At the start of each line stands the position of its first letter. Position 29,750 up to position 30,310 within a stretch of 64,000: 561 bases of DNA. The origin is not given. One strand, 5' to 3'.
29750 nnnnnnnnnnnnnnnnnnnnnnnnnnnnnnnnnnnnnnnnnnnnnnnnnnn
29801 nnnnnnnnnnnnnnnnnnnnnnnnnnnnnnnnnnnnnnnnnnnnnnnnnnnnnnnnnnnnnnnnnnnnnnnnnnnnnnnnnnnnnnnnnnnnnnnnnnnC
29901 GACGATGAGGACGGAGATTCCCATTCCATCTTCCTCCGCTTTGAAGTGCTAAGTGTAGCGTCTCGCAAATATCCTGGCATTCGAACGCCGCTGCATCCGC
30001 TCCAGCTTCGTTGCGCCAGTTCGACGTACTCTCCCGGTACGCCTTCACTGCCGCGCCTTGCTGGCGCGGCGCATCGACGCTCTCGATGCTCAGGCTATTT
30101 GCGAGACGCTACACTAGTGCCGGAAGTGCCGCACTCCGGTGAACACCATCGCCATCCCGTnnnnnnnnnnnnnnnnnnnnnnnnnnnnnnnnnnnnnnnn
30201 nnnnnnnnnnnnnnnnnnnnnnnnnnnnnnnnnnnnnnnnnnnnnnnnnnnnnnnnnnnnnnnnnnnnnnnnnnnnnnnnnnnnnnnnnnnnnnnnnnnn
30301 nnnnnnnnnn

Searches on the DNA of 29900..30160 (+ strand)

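Call 14: search_rna_families(source=window, start=29900, end=30160, threshold=evalue, max_evalue=10)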
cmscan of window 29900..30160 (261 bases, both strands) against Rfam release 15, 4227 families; matches with E-value up to 10: 2.
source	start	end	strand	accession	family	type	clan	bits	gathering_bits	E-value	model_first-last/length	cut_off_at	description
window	30107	30144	+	RF02051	STnc450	Gene; sRNA;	-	13.1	37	3.1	1-57/57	no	Enterobacterial sRNA STnc450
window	30050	30070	+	RF01468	rli32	Gene; sRNA;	-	10.4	100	9.2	120-140/147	no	Listeria sRNA rli32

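Call 89: search_dna_similar(query=window:29945-30120:+, collection=ecoli_genomes, mode=distant, max_rows=5, max_evalue=0.001)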
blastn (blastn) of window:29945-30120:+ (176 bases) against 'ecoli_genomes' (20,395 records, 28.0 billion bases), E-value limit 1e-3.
No match.
